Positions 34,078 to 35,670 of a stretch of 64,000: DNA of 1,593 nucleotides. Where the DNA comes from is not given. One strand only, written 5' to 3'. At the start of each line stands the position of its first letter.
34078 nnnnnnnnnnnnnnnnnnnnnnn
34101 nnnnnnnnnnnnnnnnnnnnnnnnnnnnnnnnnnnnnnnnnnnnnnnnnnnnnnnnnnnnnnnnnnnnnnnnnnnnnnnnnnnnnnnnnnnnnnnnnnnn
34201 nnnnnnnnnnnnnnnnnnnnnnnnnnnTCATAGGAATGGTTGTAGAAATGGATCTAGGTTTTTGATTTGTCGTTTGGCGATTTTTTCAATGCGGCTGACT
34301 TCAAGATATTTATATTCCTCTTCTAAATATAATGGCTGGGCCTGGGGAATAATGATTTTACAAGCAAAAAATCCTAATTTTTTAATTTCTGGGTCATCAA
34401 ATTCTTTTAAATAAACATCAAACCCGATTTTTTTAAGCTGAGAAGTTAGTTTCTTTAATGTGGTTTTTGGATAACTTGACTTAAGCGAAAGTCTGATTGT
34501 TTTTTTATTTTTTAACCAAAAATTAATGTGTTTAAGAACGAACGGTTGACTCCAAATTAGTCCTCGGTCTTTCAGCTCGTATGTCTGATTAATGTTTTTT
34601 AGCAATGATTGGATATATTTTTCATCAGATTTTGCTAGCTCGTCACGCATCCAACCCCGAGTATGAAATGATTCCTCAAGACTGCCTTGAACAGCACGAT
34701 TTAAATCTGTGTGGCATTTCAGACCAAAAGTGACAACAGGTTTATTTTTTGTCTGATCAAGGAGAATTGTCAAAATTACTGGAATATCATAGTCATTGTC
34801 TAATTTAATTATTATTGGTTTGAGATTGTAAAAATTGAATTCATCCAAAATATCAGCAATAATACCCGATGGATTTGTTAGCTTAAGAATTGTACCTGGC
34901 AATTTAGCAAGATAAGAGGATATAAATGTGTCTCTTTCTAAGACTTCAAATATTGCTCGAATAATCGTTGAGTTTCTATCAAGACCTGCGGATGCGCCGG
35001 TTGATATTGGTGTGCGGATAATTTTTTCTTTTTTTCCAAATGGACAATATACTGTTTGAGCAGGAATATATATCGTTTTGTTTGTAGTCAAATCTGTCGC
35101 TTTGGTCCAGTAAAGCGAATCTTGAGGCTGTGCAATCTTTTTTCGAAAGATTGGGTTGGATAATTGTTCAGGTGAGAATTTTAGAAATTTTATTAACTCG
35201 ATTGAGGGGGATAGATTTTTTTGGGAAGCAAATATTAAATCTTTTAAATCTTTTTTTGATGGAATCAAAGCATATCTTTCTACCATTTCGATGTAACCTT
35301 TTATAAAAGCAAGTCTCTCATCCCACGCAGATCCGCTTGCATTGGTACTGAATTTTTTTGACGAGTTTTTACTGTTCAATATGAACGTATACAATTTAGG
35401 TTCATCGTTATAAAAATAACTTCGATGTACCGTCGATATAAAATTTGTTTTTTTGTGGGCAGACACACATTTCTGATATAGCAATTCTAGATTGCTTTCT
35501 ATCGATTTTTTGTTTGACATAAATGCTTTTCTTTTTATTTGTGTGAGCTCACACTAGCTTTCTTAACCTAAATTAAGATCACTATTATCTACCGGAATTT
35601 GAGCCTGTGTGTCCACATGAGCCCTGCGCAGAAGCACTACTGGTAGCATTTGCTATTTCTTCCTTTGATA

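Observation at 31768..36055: Minimal TOMM/LAP-type RiPP gene cluster (precursors - YcaO - SagB dehydrogenase - ABC-F) in a reduced-genome, CPR-like background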

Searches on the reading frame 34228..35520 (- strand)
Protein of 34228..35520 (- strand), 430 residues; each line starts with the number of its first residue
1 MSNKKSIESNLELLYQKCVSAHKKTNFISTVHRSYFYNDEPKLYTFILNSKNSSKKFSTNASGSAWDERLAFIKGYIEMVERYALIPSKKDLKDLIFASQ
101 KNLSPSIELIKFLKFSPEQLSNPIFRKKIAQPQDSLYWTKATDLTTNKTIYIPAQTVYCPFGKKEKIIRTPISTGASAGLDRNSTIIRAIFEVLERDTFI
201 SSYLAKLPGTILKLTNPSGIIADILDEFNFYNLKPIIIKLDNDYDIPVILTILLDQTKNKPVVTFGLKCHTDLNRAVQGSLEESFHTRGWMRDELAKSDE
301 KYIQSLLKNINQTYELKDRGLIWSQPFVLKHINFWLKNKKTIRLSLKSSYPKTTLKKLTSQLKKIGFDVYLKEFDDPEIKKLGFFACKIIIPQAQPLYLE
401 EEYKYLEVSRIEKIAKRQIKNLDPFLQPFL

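Call 4: search_protein_families(library=pfam, proteins=[window:34228-35520:-], max_evalue=0.01)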
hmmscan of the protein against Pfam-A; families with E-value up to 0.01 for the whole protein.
window:34228-35520:- (430 aa): 1 family
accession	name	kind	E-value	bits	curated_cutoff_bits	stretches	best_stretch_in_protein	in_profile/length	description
PF02624.21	YcaO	-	4.8e-39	135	25.7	1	67-394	6-324/325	YcaO cyclodehydratase, ATP-ad Mg2+-binding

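Call 5: search_protein_families(library=ncbifam, proteins=[window:34228-35520:-], max_evalue=0.01)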
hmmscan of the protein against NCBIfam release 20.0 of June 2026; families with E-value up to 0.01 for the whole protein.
window:34228-35520:- (430 aa): 4 families
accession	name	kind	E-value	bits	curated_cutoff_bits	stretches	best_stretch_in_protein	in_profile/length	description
TIGR03604.1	TOMM_cyclo_SagD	subfamily_domain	1.8e-52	178.5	219.25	1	63-424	1-371/377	thiazole/oxazole-forming peptide maturase, SagD family component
TIGR03266.1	methan_mark_1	equivalog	1.6e-20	73.4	365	1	128-289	107-270/376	YcaO-related McrA-glycine thioamidation protein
TIGR00702.1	TIGR00702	domain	8.4e-15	54.7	75.65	1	121-394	101-364/377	YcaO-type kinase domain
NF040716.1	YcaO_for_S12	equivalog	0.002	16.6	700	1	247-404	253-397/571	30S ribosomal protein S12 methylthiotransferase accessory factor YcaO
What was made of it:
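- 34228..35520 (-): Stand-alone YcaO cyclodehydratase (D protein), 430 aa, a single domain. TIGR03604 SagD is the best NCBIfam hit at 178.5 bits, below the cut-off of 219 (calls 4, 5).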

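Call 10: find_homologous_proteins(query=window:34228-35520:-, max_evalue=0.00001)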
Query window:34228-35520:- (430 aa): 42 proteins with E <= 0.00001 among 6306 candidates.
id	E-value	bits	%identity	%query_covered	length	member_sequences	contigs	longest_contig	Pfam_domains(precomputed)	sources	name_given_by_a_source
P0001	2.0e-282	954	100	100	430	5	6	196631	PF02624.22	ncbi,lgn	-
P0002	1.9e-250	849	87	100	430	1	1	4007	PF02624.22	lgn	-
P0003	5.2e-247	838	86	100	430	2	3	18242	PF02624.22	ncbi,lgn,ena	-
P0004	4.4e-231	785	80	100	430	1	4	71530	PF02624.22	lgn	-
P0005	1.1e-229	781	80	100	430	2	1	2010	PF02624.22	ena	-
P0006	8.5e-220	748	76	100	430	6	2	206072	PF02624.22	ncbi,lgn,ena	-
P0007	2.9e-213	726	74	100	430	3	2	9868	PF02624.22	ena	-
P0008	1.0e-195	669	85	82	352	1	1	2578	PF02624.22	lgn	-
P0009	4.9e-118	413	47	100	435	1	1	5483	PF02624.22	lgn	-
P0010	6.2e-89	317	39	97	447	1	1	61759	PF02624.22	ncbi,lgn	-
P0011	4.7e-88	314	41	93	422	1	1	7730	PF02624.22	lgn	-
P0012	3.0e-86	308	40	96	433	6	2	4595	PF02624.22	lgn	-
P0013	3.1e-76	275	37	97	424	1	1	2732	PF02624.22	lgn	-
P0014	6.2e-73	264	37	97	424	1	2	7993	PF02624.22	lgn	-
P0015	9.3e-57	211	34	93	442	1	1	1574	PF02624.22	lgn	-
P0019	4.4e-52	196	31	95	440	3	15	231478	PF02624.22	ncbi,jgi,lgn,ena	ncbi:MAG: YcaO-like family protein [Microgenomates group bacterium]|jgi:ribosomal protein S12 methyl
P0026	1.1e-44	171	27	100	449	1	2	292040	PF02624.22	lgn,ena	-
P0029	2.6e-44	170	30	85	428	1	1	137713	PF02624.22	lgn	-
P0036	2.1e-39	154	31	95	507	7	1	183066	PF02624.22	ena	-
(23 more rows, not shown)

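Call 11: find_encoding_contigs(protein=P0001, flank=6000, max_places=3)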
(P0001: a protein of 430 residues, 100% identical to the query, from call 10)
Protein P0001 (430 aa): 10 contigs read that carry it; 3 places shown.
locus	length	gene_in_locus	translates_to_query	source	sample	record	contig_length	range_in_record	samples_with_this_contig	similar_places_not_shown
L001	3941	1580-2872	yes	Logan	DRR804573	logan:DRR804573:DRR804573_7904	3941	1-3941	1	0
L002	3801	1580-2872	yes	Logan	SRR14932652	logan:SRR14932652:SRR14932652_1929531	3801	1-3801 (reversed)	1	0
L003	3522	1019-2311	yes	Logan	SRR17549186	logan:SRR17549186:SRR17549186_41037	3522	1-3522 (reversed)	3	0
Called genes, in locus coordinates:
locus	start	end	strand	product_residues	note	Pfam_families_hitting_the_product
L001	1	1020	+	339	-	?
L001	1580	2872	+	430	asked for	PF02624:YcaO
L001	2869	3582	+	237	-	PF00881:Nitroreductase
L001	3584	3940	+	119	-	?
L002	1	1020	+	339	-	?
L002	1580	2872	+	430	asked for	PF02624:YcaO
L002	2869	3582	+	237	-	PF00881:Nitroreductase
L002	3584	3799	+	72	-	?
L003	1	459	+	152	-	?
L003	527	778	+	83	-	-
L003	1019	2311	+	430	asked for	PF02624:YcaO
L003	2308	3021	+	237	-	PF00881:Nitroreductase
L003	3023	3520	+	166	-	?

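Call 12: find_encoding_contigs(protein=P0006, flank=6000, max_places=2)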
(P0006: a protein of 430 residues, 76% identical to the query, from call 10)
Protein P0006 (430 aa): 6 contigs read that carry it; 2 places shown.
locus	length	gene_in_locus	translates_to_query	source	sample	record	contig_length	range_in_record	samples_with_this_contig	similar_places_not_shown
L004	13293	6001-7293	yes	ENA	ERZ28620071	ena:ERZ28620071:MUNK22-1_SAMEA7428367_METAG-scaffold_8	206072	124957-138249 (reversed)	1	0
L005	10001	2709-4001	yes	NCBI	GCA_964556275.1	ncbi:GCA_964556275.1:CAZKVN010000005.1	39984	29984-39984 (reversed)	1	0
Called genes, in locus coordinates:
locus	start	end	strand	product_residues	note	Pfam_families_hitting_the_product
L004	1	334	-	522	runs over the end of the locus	PF07884:VKOR, PF01180:DHO_dh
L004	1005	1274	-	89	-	-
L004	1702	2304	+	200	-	PF03352:Adenine_glyco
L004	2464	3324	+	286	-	-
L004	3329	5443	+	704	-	-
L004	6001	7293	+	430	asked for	PF02624:YcaO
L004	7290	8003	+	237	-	PF00881:Nitroreductase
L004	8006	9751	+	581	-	PF00005:ABC_tran, PF02463:SMC_N (weak), PF13304:AAA_21 (faint), PF13401:AAA_22 (faint), PF13476:AAA_23 (faint), PF13555:AAA_29 (faint), PF12848:ABC_tran_Xtn (faint), PF00005:ABC_tran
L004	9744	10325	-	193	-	PF04307:YdjM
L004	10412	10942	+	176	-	-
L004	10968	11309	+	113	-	PF01329:Pterin_4a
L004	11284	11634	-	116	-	PF10825:DUF2752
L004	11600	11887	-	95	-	PF05154:TM2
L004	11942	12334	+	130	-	PF01219:DAGK_prokar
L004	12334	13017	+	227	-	PF01569:PAP2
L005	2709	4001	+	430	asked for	PF02624:YcaO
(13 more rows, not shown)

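Call 13: find_encoding_contigs(protein=P0010, flank=6000, max_places=2)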
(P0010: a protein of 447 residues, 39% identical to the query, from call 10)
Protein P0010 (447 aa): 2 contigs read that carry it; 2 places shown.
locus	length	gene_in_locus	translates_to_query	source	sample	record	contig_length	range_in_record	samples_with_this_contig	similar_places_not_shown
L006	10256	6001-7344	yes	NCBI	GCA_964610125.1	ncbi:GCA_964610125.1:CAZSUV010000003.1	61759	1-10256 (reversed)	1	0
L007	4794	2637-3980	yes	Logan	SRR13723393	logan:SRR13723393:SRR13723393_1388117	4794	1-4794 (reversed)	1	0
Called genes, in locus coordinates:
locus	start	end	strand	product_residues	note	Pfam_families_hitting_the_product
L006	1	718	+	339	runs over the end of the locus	PF00022:Actin (faint), PF06723:MreB_Mbl, PF14450:FtsA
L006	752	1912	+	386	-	PF08014:MATCAP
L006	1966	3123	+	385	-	-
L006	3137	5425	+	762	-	PF16927:HisKA_7TM, PF00512:HisKA, PF02518:HATPase_c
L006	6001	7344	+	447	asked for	PF02624:YcaO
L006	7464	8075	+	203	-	PF00881:Nitroreductase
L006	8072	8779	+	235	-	PF13529:Peptidase_C39_2 (weak)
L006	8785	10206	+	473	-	PF00005:ABC_tran, PF00006:ATP-synt_ab (faint), PF00931:NB-ARC (faint), PF02463:SMC_N, PF03193:RsgA_GTPase (faint), PF13175:AAA_15 (faint), PF12848:ABC_tran_Xtn, PF00005:ABC_tran, +10 more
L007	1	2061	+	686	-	?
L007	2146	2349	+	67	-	-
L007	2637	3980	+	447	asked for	PF02624:YcaO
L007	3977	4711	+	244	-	PF00881:Nitroreductase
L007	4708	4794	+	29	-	?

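Call 14: find_encoding_contigs(protein=P0019, flank=6000, max_places=3)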
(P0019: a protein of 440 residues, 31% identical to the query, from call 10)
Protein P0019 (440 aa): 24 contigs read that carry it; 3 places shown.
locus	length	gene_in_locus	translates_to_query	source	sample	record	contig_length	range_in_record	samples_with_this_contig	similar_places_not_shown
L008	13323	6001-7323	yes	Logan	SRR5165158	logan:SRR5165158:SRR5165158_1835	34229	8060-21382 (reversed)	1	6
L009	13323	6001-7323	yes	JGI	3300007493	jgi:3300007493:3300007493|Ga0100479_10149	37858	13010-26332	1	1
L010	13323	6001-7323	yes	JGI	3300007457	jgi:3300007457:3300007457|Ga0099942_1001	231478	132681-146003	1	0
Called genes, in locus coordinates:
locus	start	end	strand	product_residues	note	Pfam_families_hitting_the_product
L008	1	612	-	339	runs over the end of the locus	PF01933:CofD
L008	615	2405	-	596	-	PF13230:GATase_4 (faint), PF13522:GATase_6, PF13537:GATase_7, PF01380:SIS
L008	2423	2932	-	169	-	PF00583:Acetyltransf_1 (weak)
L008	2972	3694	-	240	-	-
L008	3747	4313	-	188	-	-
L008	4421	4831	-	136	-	-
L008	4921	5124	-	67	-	-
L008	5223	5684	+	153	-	PF07963:N_methyl (weak)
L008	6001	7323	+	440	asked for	PF02624:YcaO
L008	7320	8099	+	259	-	PF00881:Nitroreductase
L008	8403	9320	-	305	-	PF01636:APH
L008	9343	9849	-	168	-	-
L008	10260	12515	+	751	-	PF00561:Abhydrolase_1, PF02450:LCAT, PF07819:PGAP1, PF02089:Palm_thioest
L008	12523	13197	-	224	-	-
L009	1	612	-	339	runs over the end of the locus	PF01933:CofD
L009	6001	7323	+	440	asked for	PF02624:YcaO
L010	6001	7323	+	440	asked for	PF02624:YcaO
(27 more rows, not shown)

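Call 15: find_encoding_contigs(protein=P0026, flank=6000, max_places=2)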
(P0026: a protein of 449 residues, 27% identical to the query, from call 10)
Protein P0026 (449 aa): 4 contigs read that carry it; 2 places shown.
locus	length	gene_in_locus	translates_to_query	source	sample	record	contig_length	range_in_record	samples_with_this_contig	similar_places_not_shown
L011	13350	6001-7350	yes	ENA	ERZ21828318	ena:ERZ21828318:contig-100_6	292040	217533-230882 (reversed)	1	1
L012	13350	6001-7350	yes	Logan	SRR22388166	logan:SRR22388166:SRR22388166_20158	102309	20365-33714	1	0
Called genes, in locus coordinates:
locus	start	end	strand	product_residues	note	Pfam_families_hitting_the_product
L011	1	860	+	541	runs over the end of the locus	-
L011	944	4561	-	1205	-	-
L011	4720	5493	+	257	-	-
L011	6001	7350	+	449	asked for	PF02624:YcaO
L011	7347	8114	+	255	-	PF00881:Nitroreductase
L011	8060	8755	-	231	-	PF10026:DUF2268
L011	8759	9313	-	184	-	PF01467:CTP_transf_like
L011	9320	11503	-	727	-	PF26449:DUF8128 (weak), PF01935:DUF87, PF10412:TrwB_AAD_bind (weak), PF12696:TraG-D_C (weak)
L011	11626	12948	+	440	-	PF12666:PrgI (weak), PF13620:CarboxypepD_reg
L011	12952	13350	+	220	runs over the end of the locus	PF26593:TraC-like (weak)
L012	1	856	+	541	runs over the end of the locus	-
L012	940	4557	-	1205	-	-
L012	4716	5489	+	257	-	-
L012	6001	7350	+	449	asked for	PF02624:YcaO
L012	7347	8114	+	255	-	PF00881:Nitroreductase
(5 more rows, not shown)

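Call 16: find_encoding_contigs(protein=P0029, flank=6000, max_places=1)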
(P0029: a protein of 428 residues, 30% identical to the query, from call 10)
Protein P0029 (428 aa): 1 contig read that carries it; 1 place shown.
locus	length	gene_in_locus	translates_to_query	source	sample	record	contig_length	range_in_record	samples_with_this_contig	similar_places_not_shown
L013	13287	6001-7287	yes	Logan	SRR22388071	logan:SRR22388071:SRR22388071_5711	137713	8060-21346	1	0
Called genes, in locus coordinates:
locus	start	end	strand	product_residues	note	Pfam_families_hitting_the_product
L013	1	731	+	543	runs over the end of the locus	-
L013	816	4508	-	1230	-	-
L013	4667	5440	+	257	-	-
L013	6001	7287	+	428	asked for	PF02624:YcaO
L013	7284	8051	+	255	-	PF00881:Nitroreductase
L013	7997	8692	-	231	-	PF10026:DUF2268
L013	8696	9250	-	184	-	PF01467:CTP_transf_like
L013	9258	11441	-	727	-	PF26449:DUF8128 (weak), PF01935:DUF87, PF10412:TrwB_AAD_bind (weak), PF12696:TraG-D_C (weak)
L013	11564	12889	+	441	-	PF12666:PrgI (weak), PF13620:CarboxypepD_reg (weak)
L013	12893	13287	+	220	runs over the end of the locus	PF26593:TraC-like (weak)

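Call 17: find_encoding_contigs(protein=P0036, flank=6000, max_places=1)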
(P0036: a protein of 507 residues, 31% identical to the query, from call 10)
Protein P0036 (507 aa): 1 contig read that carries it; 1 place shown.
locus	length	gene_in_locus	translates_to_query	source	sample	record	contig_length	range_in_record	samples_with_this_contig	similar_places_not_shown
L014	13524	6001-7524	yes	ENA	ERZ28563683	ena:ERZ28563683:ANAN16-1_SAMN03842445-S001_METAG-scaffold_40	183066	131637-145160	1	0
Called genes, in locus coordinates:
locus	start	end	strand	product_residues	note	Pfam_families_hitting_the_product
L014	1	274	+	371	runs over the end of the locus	PF03033:Glyco_transf_28, PF04101:Glyco_tran_28_C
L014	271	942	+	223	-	-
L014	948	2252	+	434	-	PF14450:FtsA, PF02491:SHS2_FTSA, PF06723:MreB_Mbl, PF14450:FtsA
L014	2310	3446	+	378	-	PF00091:Tubulin, PF12327:FtsZ_C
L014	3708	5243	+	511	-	-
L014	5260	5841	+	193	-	PF00583:Acetyltransf_1, PF13420:Acetyltransf_4 (weak), PF13673:Acetyltransf_10, PF13508:Acetyltransf_7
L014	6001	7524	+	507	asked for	PF02624:YcaO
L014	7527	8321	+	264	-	PF00881:Nitroreductase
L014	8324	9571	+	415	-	PF00675:Peptidase_M16, PF05193:Peptidase_M16_C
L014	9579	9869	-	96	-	-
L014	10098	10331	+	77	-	-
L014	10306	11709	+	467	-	-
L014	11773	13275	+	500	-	PF00884:Sulfatase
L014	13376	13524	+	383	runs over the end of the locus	PF07787:TMEM43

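Call 21: find_related_loci(query=A1, collection=genome_contigs, flank=5000)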
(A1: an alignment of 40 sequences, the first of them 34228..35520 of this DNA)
Query A1 (430 aa) in genome_contigs; peptide patterns used: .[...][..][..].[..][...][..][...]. (x = any residue, [..] = any of these).
90 stretches matched a pattern; 58 encode a relative of the query (tblastn E <= 1e-3); 57 distinct loci.
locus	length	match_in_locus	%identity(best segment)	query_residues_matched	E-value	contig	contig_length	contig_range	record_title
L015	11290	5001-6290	86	1-430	0e+0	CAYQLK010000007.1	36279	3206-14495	MAG TPA_asm: uncultured Gammaproteobacteria bacterium isolate SRP286056_co1_654 genome assembly, contig: NODE_1222_lengt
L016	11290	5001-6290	75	1-430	0e+0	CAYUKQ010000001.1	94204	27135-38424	MAG TPA_asm: uncultured Gammaproteobacteria bacterium isolate binchicken_co105_428 genome assembly, contig: NODE_237_len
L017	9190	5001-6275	39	12-430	2e-94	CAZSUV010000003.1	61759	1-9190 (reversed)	MAG TPA_asm: uncultured Candidatus Saccharibacteria bacterium isolate SRP302447_co3_161 genome assembly, contig: NODE_13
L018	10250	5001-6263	38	14-430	6e-88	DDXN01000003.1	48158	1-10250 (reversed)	MAG TPA_asm: Candidatus Dojkabacteria bacterium UBA2259 UBA2259_contig_2393, whole genome shotgun sequence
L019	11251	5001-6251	37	14-430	3e-86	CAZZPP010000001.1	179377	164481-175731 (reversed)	MAG TPA_asm: uncultured Candidatus Saccharibacteria bacterium isolate binchicken_co22_222 genome assembly, contig: NODE_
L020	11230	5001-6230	33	28-430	2e-59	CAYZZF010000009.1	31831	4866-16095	MAG TPA_asm: uncultured Gammaproteobacteria bacterium isolate SRP093762_co1_95 genome assembly, contig: NODE_855_length_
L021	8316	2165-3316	35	28-413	3e-57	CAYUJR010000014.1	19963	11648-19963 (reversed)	MAG TPA_asm: uncultured Gammaproteobacteria bacterium isolate SRP090828_co2_75 genome assembly, contig: NODE_926_length_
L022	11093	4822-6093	36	5-416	4e-62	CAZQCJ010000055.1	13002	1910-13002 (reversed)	MAG TPA_asm: uncultured Gammaproteobacteria bacterium isolate SRP067234_co1_244 genome assembly, contig: k99_628415, who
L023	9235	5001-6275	33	3-430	4e-56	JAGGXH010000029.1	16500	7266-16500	MAG: Candidatus Aenigmatarchaeota archaeon isolate AUK147 PB_MBMC_101_c_000000000014, whole genome shotgun sequence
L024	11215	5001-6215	32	5-414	2e-55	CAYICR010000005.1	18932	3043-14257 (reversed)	MAG TPA_asm: uncultured Gammaproteobacteria bacterium isolate ERP119705_co18_657 genome assembly, contig: NODE_3491_leng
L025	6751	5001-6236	32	3-418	3e-55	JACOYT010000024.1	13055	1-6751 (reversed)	MAG: Candidatus Roizmanbacteria bacterium isolate NC_groundwater_186_Ag_S-0.1um_43_13 S4_GD2017_2_S1_scaffold_4870, whol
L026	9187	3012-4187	32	37-430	1e-52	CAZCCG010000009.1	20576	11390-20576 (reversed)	MAG TPA_asm: uncultured Gammaproteobacteria bacterium isolate SRP200132_co1_33 genome assembly, contig: NODE_4509_length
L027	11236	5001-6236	31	23-430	2e-52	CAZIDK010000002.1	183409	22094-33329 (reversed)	MAG TPA_asm: uncultured Gammaproteobacteria bacterium isolate SRP302447_co4_23 genome assembly, contig: NODE_260_length_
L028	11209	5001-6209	32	8-415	8e-52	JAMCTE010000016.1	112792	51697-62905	MAG: Patescibacteria group bacterium isolate FK_Sedi_A_Bin.181 NODE_206_length_112792_cov_4.26042, whole genome shotgun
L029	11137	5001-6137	30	59-430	5e-47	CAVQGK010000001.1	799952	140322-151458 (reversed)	MAG: uncultured Chloroflexia bacterium isolate MFD05502.bin.2.92 genome assembly, contig: contig_21839, whole genome sho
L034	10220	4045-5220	30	23-430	4e-40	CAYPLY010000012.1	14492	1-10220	MAG TPA_asm: Candidatus Woesearchaeota archaeon isolate binchicken_co22_156 genome assembly, contig: NODE_4351_length_14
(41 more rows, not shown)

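Call 34: search_solved_structures(query=A1, max_evalue=0.001)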
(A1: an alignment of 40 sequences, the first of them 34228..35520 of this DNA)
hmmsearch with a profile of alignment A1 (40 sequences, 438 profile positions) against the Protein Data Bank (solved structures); distinct sequences matched with E-value up to 0.001: 6.
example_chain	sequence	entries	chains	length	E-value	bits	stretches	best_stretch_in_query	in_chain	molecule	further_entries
7u58_A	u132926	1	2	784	1.7e-37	132.3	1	58-290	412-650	MusD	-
4bs9_A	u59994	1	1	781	1.4e-33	119.4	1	64-437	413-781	TRUD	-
4v1t_A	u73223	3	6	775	4.3e-32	114.5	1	57-437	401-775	LYND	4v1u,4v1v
6pe3_A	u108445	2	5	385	1.7e-31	112.6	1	17-405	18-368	Uncharacterized protein MJ1094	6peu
6ci7_A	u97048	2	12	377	7.7e-14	54.3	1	136-354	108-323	YcaO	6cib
6gos_D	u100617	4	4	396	0.00048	22.1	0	135-291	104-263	Microcin B17-processing protein McbD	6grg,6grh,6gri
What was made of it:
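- On TOMM / LAP azol(in)e RiPP cluster: PDB profile hits to MusD, TruD and LynD (1e-37 to 1e-32) are only slightly better than the hit to MJ1094 (1.7e-31) (call 34).
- On Klebsazolicin/phazolicin-type ribosome-targeting LAPs: McbD is only a weak sequence match (E = 4.8e-4, call 34).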

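Call 47: predict_structure(alignment_id=A1)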
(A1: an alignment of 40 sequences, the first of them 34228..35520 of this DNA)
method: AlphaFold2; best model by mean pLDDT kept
length: 430 residues; sequences in the alignment: 40
mean_pLDDT: 91.9   pTM: 0.93
mean pLDDT of the five models: 91.9, 90.5, 90.0, 89.9, 89.2
residues with pLDDT >= 90: 319; 70-90: 106; 50-70: 5; < 50: 0
segments of 3 or more residues with pLDDT < 50: none
pLDDT, mean of each block of 10 residues (from residue 1): 79 96 92 87 90 76 94 97 93 95 92 83 89 94 97 94 81 93 97 96 95 96 96 97 96 89 96 97 92 92 94 89 95 96 95 95 96 95 96 84 81 86 88
secondary structure, 60 per line:
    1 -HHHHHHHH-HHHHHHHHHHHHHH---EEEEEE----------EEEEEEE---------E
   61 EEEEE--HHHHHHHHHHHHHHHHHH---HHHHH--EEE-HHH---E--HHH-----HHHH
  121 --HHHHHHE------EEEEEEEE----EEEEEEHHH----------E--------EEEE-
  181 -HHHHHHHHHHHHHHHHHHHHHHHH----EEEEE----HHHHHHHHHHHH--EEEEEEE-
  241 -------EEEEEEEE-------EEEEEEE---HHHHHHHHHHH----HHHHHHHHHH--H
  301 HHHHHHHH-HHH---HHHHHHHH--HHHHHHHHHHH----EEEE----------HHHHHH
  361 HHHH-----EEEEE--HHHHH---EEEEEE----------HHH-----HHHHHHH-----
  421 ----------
elements in order: H2-9 H11-24 E28-33 E44-50 E60-65 H68-85 H89-93 E96-98 H117-120 H123-128 E136-143 E148-153 E176-179 H182-205 E210-214 H219-230 E233-239 E248-255 E263-269 H273-283 H288-297 H300-308 H316-323 H326-336 E341-344 H355-364 E370-374 H377-381 E385-390 H409-415
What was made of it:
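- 34228..35520 (-): The AF2 model has pLDDT 91.9 (call 47).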

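Call 48: search_protein_families(library=pfam, proteins=[L034:5926-6561:-, L006:8072-8779:+, L011:8060-8755:-, L018:7679-9322:+], max_evalue=0.01)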
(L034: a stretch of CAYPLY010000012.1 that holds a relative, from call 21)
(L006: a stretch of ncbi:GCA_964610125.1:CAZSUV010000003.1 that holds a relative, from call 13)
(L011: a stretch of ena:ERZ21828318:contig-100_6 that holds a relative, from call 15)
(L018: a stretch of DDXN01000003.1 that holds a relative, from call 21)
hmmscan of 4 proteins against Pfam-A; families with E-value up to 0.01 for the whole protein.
L034:5926-6561:- (211 aa): 0 families

L006:8072-8779:+ (235 aa): 1 family
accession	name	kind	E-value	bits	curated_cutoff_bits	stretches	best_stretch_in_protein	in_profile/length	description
PF13529.12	Peptidase_C39_2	-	1.3e-07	32.7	24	1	139-202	86-142/143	Peptidase_C39 like family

L011:8060-8755:- (231 aa): 1 family
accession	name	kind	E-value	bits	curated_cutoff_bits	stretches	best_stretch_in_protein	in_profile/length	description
PF10026.15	DUF2268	-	7.7e-32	110.8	23.6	1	33-215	8-194/195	Predicted Zn-dependent protease (DUF2268)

L018:7679-9322:+ (547 aa): 26 families (the best 25 are shown)
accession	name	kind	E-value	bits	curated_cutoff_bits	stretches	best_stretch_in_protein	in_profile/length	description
PF00005.33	ABC_tran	-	2.3e-43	148.5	25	2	37-208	5-137/137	ABC transporter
PF13304.12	AAA_21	-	5.8e-16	59.8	27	3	47-83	3-56/304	AAA domain, putative AbiEii toxin, Type IV TA system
PF02463.25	SMC_N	-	2.9e-14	53.5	40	1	44-253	25-215/220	RecF/RecN/SMC N terminal domain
PF13555.12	AAA_29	-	3.1e-09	36.9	27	1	36-62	15-41/61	P-loop containing region of AAA domain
PF13401.12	AAA_22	-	1.4e-06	29.1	27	0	391-519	8-108/130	AAA domain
PF12848.13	ABC_tran_Xtn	-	2e-06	28.2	25.9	1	252-342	4-76/85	ABC transporter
PF03193.22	RsgA_GTPase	-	2.7e-06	27.7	30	0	369-418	88-136/174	RsgA GTPase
PF05729.18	NACHT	-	8.9e-06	26.1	26.7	0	46-69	3-26/167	NACHT domain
PF00931.28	NB-ARC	-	2.4e-05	24.2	23.5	0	45-98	20-71/248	NB-ARC domain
PF13175.12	AAA_15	-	0.00011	22.3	32.1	1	35-374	16-307/374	AAA ATPase domain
PF13191.12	AAA_16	-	0.00012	23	32.6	0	387-408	23-44/167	AAA ATPase domain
PF13479.12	AAA_24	-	0.00024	21.5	27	0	44-69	3-23/195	AAA domain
PF00437.27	T2SSE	-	0.00025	20.3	24.9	0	349-418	106-172/370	Type II/IV secretion system protein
PF13173.12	AAA_14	-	0.00057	20.3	27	0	46-115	5-56/129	AAA domain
PF00910.28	RNA_helicase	-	0.0012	19.8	21.5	0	392-448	2-50/105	RNA helicase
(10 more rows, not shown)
